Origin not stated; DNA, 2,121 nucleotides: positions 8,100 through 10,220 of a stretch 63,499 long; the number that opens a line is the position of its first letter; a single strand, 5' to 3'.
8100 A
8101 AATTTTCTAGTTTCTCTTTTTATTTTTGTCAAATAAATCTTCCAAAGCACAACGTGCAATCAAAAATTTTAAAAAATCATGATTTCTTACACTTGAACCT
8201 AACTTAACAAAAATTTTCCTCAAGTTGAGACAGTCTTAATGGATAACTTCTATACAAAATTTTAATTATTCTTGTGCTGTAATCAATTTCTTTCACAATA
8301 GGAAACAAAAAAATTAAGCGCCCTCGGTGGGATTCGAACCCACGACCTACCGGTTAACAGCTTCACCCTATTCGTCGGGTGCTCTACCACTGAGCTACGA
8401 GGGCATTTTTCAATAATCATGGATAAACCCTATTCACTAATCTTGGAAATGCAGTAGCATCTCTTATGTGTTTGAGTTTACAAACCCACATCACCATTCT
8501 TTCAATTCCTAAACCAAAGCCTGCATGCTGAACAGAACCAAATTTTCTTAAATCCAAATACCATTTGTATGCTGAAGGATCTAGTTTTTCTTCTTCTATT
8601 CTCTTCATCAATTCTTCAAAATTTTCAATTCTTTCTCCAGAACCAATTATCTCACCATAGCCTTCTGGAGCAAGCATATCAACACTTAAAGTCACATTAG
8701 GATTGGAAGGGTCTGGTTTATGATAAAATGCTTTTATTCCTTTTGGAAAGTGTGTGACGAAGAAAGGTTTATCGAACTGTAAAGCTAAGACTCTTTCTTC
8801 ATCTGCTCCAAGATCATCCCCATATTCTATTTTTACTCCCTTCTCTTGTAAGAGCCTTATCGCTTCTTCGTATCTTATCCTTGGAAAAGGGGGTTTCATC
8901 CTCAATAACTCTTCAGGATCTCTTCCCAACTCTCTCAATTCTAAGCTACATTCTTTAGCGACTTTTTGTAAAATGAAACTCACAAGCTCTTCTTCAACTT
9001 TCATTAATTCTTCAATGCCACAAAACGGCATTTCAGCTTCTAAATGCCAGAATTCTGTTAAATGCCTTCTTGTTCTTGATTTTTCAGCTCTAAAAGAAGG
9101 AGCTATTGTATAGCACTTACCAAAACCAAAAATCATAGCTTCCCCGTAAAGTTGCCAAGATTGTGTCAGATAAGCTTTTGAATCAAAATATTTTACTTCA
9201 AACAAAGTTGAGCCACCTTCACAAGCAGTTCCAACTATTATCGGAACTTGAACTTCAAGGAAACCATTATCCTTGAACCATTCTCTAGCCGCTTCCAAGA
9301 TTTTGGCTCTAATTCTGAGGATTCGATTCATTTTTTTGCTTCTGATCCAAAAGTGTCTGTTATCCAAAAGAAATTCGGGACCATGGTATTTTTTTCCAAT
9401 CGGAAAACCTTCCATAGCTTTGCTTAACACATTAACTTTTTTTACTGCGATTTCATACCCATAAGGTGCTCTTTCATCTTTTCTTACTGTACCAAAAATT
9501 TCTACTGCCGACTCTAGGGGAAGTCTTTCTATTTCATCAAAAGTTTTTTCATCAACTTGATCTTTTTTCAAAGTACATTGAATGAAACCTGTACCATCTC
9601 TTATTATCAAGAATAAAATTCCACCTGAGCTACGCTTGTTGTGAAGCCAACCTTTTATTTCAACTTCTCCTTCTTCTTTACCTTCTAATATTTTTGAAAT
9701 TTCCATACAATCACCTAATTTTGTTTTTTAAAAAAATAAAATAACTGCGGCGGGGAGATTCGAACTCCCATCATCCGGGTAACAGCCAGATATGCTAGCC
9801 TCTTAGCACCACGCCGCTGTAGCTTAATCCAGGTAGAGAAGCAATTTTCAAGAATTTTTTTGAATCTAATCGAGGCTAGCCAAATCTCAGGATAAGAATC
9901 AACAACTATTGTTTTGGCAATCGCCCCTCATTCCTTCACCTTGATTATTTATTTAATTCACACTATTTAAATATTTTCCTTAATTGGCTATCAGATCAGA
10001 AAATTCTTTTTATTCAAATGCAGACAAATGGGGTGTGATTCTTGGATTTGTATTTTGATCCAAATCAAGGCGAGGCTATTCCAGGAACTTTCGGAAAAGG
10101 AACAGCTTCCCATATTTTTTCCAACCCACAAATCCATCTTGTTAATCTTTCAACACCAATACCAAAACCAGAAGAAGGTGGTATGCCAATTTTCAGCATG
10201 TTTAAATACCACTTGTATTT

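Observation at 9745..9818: A malformed second 'tRNA-Asn' (GUU anticodon on an Asp-like body) in the asnS leader: candidate tRNA-mimic regulator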

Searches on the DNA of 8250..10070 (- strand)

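Call 7: search_rna_families(source=window, start=8250, end=10070, threshold=evalue, max_evalue=1, show_alignments=4)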
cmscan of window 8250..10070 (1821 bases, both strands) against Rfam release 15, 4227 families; matches with E-value up to 1: 5.
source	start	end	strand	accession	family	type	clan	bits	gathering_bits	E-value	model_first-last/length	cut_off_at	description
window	8319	8404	-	RF00005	tRNA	Gene; tRNA;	CL00001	56.5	29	4.6e-11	1-71/71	no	tRNA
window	9748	9816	-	RF00005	tRNA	Gene; tRNA;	CL00001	39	29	3e-06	3-68/71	no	tRNA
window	8304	8385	-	RF02435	SpF41_sRNA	Gene; sRNA;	-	30.5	52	0.026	1-105/105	no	Streptococcus sRNA SpF41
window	8318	8404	+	RF04354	Plastid-ycf2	Cis-reg;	-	23.5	65.7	0.062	1-75/75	no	Plastid-ycf2 5UTR RNA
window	8716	8777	+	RF01647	ceN61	Gene; snRNA; snoRNA; CD-box;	-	18.7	60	0.79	1-72/72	no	Caenorhabditis snoRNA ceN61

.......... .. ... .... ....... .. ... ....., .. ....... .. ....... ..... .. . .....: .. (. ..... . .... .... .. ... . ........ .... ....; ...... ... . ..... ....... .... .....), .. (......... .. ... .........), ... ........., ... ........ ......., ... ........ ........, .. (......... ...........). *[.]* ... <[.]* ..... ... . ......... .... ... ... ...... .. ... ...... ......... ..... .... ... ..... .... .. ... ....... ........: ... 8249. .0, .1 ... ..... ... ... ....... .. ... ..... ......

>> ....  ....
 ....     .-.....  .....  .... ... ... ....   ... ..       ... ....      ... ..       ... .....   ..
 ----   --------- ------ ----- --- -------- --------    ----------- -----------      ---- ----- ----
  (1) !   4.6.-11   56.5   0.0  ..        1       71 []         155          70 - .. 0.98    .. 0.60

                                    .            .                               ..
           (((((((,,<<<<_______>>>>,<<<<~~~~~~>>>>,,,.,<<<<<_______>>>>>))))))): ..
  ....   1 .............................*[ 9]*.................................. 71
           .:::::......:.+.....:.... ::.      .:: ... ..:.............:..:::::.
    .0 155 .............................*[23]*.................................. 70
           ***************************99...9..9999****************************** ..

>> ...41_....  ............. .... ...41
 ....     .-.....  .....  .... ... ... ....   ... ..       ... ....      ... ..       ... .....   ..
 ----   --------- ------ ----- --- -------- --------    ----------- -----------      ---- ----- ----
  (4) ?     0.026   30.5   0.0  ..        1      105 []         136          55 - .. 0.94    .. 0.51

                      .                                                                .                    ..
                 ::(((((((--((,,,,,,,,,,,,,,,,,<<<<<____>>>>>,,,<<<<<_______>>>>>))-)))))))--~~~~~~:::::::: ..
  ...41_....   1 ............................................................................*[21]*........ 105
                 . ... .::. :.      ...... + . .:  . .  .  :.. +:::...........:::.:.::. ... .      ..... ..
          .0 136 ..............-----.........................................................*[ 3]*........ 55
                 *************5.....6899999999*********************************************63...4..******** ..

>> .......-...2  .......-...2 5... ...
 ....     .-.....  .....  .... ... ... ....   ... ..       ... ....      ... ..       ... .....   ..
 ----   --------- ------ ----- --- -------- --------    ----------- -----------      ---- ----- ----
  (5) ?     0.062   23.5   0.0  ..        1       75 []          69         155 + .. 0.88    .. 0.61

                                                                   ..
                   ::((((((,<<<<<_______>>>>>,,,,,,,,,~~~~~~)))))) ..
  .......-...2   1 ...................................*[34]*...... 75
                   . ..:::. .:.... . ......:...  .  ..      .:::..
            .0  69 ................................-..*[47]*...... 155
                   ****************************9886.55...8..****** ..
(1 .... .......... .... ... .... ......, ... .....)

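Call 31: search_rna_families(sources=[L001, L002, L003, L004, L005, L012, L037, L038, L039, L040, L041, L042, L043, L044, L033, L015], threshold=gathering)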
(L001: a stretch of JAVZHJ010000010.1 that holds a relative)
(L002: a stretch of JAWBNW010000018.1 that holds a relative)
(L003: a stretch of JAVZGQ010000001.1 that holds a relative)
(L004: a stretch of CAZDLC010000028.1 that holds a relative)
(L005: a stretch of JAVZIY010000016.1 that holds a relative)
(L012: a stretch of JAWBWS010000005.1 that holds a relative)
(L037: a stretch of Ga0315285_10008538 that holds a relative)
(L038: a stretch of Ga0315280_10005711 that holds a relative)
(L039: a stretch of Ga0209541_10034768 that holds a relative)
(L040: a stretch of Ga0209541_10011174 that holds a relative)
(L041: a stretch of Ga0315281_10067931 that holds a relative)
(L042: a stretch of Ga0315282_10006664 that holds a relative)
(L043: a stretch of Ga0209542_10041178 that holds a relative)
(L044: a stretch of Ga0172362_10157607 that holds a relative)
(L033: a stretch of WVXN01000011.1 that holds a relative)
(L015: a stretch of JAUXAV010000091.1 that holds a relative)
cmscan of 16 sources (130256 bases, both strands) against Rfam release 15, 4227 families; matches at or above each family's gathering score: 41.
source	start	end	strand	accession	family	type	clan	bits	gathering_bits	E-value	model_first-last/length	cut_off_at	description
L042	212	454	-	RF00373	RNaseP_arch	Gene; ribozyme;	CL00002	90.9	84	1.4e-23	1-288/288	no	Archaeal RNase P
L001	5289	5360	+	RF00005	tRNA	Gene; tRNA;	CL00001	76.3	29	1.2e-14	1-71/71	no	tRNA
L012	5302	5373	+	RF00005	tRNA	Gene; tRNA;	CL00001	76.3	29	1.2e-14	1-71/71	no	tRNA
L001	806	876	-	RF00005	tRNA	Gene; tRNA;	CL00001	68.9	29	1.3e-12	1-71/71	no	tRNA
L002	881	951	-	RF00005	tRNA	Gene; tRNA;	CL00001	68.9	29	1.3e-12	1-71/71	no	tRNA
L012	590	660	-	RF00005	tRNA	Gene; tRNA;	CL00001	68.9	29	1.3e-12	1-71/71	no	tRNA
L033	5286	5361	+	RF00005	tRNA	Gene; tRNA;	CL00001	67.2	29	3.7e-12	1-71/71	no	tRNA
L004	5348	5430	+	RF00005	tRNA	Gene; tRNA;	CL00001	65.4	29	1.2e-11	1-71/71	no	tRNA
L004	276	358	-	RF00005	tRNA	Gene; tRNA;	CL00001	65.1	29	1.5e-11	1-71/71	no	tRNA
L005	5709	5792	+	RF00005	tRNA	Gene; tRNA;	CL00001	65.1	29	1.4e-11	1-71/71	no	tRNA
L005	408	490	-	RF00005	tRNA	Gene; tRNA;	CL00001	64.7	29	1.9e-11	1-71/71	no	tRNA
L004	7578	7652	+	RF00005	tRNA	Gene; tRNA;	CL00001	62.5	29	7.4e-11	1-71/71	no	tRNA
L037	6792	6866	+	RF00005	tRNA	Gene; tRNA;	CL00001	61.9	29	1.1e-10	1-71/71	no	tRNA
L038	7462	7532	-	RF00005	tRNA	Gene; tRNA;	CL00001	60.6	29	2.5e-10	1-71/71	no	tRNA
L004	6580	6651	+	RF00005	tRNA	Gene; tRNA;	CL00001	58.6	29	8.7e-10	1-71/71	no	tRNA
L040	10204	10277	-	RF00005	tRNA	Gene; tRNA;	CL00001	54.7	29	1e-08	1-71/71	no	tRNA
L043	5583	5656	+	RF00005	tRNA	Gene; tRNA;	CL00001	54.7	29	1e-08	1-71/71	no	tRNA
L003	3894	3966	+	RF00005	tRNA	Gene; tRNA;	CL00001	54.4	29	1.2e-08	1-71/71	no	tRNA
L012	465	550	-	RF00005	tRNA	Gene; tRNA;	CL00001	54.1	29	1.5e-08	1-71/71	no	tRNA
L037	3158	3229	-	RF00005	tRNA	Gene; tRNA;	CL00001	53.4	29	2.4e-08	1-71/71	no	tRNA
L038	13415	13487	-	RF00005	tRNA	Gene; tRNA;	CL00001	52.6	29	3.9e-08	1-71/71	no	tRNA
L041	1445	1517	+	RF00005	tRNA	Gene; tRNA;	CL00001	52.6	29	3.9e-08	1-71/71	no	tRNA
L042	12391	12462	-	RF00005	tRNA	Gene; tRNA;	CL00001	51.6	29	7.4e-08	1-71/71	no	tRNA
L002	5853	5908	+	RF00005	tRNA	Gene; tRNA;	CL00001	50.5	29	1.5e-07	9-63/71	no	tRNA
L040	12387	12460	-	RF00005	tRNA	Gene; tRNA;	CL00001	48.4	29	5.6e-07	1-71/71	no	tRNA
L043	3400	3473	+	RF00005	tRNA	Gene; tRNA;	CL00001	48.4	29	5.6e-07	1-71/71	no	tRNA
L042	7658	7750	-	RF00005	tRNA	Gene; tRNA;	CL00001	47.6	29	9.3e-07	1-71/71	no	tRNA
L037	6636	6732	+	RF00005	tRNA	Gene; tRNA;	CL00001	46.5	29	1.9e-06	1-71/71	no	tRNA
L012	3241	3338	-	RF00005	tRNA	Gene; tRNA;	CL00001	45.9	29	2.8e-06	1-71/71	no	tRNA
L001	1854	1951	-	RF00005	tRNA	Gene; tRNA;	CL00001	45.7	29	3.1e-06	1-71/71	no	tRNA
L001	711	797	+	RF00005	tRNA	Gene; tRNA;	CL00001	45.7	29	3.1e-06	1-71/71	no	tRNA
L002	1523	1620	-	RF00005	tRNA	Gene; tRNA;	CL00001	45.7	29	3.1e-06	1-71/71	no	tRNA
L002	786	872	+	RF00005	tRNA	Gene; tRNA;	CL00001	45.7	29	3.1e-06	1-71/71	no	tRNA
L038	8062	8158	-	RF00005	tRNA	Gene; tRNA;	CL00001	45.4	29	3.8e-06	1-71/71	no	tRNA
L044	935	1009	+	RF00005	tRNA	Gene; tRNA;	CL00001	45.1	29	4.5e-06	1-71/71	no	tRNA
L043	809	904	-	RF00005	tRNA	Gene; tRNA;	CL00001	43.3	29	1.4e-05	1-71/71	no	tRNA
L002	3892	3961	+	RF00005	tRNA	Gene; tRNA;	CL00001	40.4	29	8.7e-05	3-68/71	no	tRNA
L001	3893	3960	+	RF00005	tRNA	Gene; tRNA;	CL00001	40.1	29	0.00011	4-67/71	no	tRNA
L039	2504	2572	-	RF00005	tRNA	Gene; tRNA;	CL00001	33.9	29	0.0054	3-68/71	no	tRNA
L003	5377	5454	+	RF00005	tRNA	Gene; tRNA;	CL00001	32.3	29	0.015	7-64/71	no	tRNA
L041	1563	1661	+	RF00005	tRNA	Gene; tRNA;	CL00001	29.4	29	0.096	1-71/71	no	tRNA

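Call 69: search_dna_similar(query=window:9745-9818:-, collection=phages, mode=distant, max_evalue=1, max_rows=25)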
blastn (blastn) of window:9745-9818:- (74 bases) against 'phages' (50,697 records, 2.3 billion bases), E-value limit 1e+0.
Records with a match: 92; places in all: 93; records where one place covers at least 80% of the query: 0.
Best place of each record, by identity: >=99% 10; 80-90% 80; 60-80% 2.
By first word of the organism name: Klebsiella 45; Pseudomonas 26; Streptomyces 7; Mycobacterium 4; Vibrio 2; Salmonella 2; Rhizobium 1; Klebseilla 1; Klebsiella_phage 1; Phaeobacter 1; and 2 more.
By host as written in the record: Pseudomonas syringae pv. actinidiae 12; Klebsiella pneumoniae 11; - 7; Streptomyces lividans JI 1326 7; Klebsiella sp. 2609 3; Klebsiella sp. CFI_131-KPC-2 3; Klebsiella pneumoniae ATCC 13883 3; Klebsiella sp. NCTC 13368 2; and 34 more.
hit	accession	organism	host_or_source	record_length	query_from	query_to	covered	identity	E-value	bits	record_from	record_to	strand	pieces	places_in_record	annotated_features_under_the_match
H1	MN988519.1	Rhizobium phage RHph_I1_18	Rhizobium phaseoli I1_18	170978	19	65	64%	80.9%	4e-3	46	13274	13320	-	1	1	tRNA-Lys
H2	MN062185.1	Vibrio phage Phriendly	Vibrio natriegens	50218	22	65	59%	79.5%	2e-1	40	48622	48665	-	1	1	tRNA-Gly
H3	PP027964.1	Vibrio phage VpP_43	Vibrio parahaemolyticus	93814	22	65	59%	79.5%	2e-1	40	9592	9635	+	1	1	record has no annotation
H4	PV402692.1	Klebseilla phage TNG87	Klebsiella variicola 04153260899A ...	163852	26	66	55%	82.9%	1e-2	44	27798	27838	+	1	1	tRNA-Gly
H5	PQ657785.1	Klebsiella phage Roth01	Klebsiella sp. CFI_108_OXA181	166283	26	66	55%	82.9%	1e-2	44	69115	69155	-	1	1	tRNA-Gly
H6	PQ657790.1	Klebsiella phage Roth16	Klebsiella sp. 2609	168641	26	66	55%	82.9%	1e-2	44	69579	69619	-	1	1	tRNA-Gly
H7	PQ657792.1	Klebsiella phage Roth19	Klebsiella sp. 2609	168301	26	66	55%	82.9%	1e-2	44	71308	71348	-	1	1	tRNA-Gly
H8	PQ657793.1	Klebsiella phage Roth20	Klebsiella sp. 2609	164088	26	66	55%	82.9%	1e-2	44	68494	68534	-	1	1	tRNA-Gly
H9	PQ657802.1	Klebsiella phage Roth34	Klebsiella sp. NCTC 13368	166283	26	66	55%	82.9%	1e-2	44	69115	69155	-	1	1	tRNA-Gly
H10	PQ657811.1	Klebsiella phage Roth51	Klebsiella sp. NCTC 13368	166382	26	66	55%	82.9%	1e-2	44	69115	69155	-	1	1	tRNA-Gly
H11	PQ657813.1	Klebsiella phage Roth66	Klebsiella sp. NCTC 13438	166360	26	66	55%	82.9%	1e-2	44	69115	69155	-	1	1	tRNA-Gly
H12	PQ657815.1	Klebsiella phage Roth68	Klebsiella sp. NCTC 13438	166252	26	66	55%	82.9%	1e-2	44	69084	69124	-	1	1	tRNA-Gly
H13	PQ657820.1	Klebsiella phage Roth76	Klebsiella sp. CFI_131-KPC-2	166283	26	66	55%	82.9%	1e-2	44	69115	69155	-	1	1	tRNA-Gly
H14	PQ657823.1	Klebsiella phage Roth79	Klebsiella sp. CFI_131-KPC-2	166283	26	66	55%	82.9%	1e-2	44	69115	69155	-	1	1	tRNA-Gly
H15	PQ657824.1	Klebsiella phage Roth80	Klebsiella sp. CFI_131-KPC-2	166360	26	66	55%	82.9%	1e-2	44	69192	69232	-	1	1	tRNA-Gly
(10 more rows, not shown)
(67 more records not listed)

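Call 83: build_rna_model(alignment_id=A4, structure=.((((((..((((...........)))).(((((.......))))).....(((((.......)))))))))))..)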
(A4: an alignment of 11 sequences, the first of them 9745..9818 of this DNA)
Model R1 built from alignment A4 (11 sequences, 76 columns); structure: as given.
model positions 74; base pairs 20; branch points 2; effective number of sequences 1.51; information 0.763 bits per position. Calibrated on 0.2 Mb of random sequence (short: E-values are rough).
structure used (alignment columns):
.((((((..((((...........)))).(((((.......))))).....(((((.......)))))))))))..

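Call 84: search_with_rna_model(model_id=R1, sources=[window, L001, L002, L003, L004, L005, L006, L007, L008, L009, L010, L011, L012, L013, L015, L016, L017, L018, L019, L020, L022, L023, L025, L026, L028, L029, L031, L032, L033, L036, L037, L038, L039, L040, L041, L042, L044, L045, L051, L052, L053, L055], max_evalue=1)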
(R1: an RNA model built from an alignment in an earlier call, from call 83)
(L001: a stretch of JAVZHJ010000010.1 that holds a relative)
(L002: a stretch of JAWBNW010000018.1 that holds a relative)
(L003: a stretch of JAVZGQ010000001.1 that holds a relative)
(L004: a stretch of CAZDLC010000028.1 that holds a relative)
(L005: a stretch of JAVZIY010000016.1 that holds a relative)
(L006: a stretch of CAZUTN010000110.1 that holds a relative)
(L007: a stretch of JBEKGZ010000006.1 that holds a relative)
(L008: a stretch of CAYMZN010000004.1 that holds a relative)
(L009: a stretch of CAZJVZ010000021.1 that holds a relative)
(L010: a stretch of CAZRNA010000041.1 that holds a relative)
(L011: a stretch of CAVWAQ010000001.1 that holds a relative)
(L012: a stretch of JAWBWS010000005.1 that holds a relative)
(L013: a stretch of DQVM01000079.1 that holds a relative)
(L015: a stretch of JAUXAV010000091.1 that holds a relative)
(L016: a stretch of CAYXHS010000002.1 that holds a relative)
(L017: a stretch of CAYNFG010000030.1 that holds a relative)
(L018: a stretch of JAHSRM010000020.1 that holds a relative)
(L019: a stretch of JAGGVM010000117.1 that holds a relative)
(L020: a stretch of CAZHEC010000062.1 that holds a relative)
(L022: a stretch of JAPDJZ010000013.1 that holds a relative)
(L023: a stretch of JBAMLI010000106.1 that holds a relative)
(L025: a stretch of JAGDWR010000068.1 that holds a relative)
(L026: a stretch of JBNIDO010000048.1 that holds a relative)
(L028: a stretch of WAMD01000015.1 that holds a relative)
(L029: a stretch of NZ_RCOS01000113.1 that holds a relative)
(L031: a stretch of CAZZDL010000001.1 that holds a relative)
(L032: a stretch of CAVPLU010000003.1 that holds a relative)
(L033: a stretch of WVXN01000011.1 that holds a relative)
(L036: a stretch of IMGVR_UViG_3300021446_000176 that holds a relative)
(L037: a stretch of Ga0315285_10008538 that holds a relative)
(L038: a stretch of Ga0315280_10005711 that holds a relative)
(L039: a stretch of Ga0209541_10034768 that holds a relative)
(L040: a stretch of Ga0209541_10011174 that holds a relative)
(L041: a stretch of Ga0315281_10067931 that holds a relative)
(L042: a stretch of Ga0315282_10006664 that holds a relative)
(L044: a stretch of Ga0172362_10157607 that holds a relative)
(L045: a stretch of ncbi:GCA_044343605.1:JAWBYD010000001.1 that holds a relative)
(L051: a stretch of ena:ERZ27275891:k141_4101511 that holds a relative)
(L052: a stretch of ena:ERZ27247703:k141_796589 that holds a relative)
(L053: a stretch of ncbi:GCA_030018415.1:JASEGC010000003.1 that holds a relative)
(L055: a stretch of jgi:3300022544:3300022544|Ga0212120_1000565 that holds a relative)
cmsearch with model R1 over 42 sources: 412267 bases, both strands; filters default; matches with E-value up to 1: 68.
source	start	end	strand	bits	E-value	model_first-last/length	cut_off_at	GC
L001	3890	3964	+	98.9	5.9e-26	1-74/74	no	0.59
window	9745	9818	-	98.6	7.6e-26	1-74/74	no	0.59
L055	2588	2661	+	98.6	7.6e-26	1-74/74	no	0.59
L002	3890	3964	+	96.9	2.3e-25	1-74/74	no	0.6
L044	935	1009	+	96.3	3.6e-25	1-74/74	no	0.6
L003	3894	3966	+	95.6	5.5e-25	1-74/74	no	0.59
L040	12387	12460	-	94.6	1.1e-24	1-74/74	no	0.57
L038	13415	13487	-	94.1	1.5e-24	1-74/74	no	0.56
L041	1445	1517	+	94.1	1.5e-24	1-74/74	no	0.56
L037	3158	3229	-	90.4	1.9e-23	1-74/74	no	0.53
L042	12391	12462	-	90.3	2e-23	1-74/74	no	0.54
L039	2501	2574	-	88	1e-22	1-74/74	no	0.57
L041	1563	1661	+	71.4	7.5e-18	1-74/74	no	0.61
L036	1077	1148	+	49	2.9e-11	1-74/74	no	0.58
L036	5416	5487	+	47.9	6.1e-11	1-74/74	no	0.54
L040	10204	10277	-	44.9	4.6e-10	1-74/74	no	0.61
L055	6073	6158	+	42.9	1.9e-09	1-74/74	no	0.55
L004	6580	6651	+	41.6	4.4e-09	1-74/74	no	0.65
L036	2691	2761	+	41.6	4.4e-09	1-74/74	no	0.44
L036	4053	4127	+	40.1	1.2e-08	1-74/74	no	0.57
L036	3434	3504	+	39.6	1.7e-08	1-74/74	no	0.63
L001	5289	5360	+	39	2.5e-08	1-74/74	no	0.62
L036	2424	2496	+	38.9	2.9e-08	1-74/74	no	0.62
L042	8721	8806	-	38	5.1e-08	1-74/74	no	0.56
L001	806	876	-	36.9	1.1e-07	1-74/74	no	0.56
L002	881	951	-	36.9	1.1e-07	1-74/74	no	0.56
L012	590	660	-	36.9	1.1e-07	1-74/74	no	0.56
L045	10781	10855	+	36.6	1.3e-07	1-74/74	no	0.59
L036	2944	3018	+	36.3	1.6e-07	1-74/74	no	0.53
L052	207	291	-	34.4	5.9e-07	1-74/74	no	0.48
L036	935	1005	+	33.4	1.2e-06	1-74/74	no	0.58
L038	7462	7532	-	33.3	1.2e-06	1-74/74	no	0.59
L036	1719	1792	+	32.8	1.7e-06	1-74/74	no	0.54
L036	2056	2143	+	32.6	1.9e-06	1-74/74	no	0.53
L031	7108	7180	-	31.6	4e-06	1-74/74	no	0.64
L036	1221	1293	+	30.9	6.3e-06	1-74/74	no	0.58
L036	2580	2650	+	28.9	2.4e-05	1-74/74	no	0.56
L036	1479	1552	+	28.4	3.4e-05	1-74/74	no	0.54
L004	276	358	-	27.8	5.2e-05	1-74/74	no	0.66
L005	408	490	-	27.6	6e-05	1-74/74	no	0.66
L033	5287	5360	+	25.7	0.00022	1-74/74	no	0.59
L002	5845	5912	+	25.6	0.00023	1-74/74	no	0.59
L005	5717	5792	+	24.9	0.00036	1-74/74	no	0.57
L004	5356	5430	+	24.7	0.00043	1-74/74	no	0.6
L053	9044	9130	+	24.4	0.0005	1-74/74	no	0.57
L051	7444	7528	+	24.4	0.00051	1-74/74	no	0.52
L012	5310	5369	+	24.2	0.00058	1-74/74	no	0.58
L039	73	129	+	23.7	0.00082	9-66/74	no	0.51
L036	1922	1985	+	23.1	0.0012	1-74/74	no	0.52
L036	3121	3196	+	22.9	0.0015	1-74/74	no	0.59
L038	8062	8158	-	19.8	0.012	1-74/74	no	0.56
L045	15022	15109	+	18.7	0.024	1-74/74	no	0.65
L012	3241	3338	-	18.7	0.025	1-74/74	no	0.55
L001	1854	1951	-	17.8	0.047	1-74/74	no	0.56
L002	1523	1620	-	17.7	0.048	1-74/74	no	0.57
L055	8454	8535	+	16.8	0.087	1-74/74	no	0.62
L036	5842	5909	+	16.8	0.088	1-67/74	3'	0.59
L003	5395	5461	+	16.2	0.13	1-74/74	no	0.58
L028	7078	7133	-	15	0.31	1-74/74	no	0.64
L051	8066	8130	+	14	0.59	1-74/74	no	0.57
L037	6662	6732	+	13.6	0.76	1-74/74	no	0.48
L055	4021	4083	+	13.3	0.93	1-74/74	no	0.57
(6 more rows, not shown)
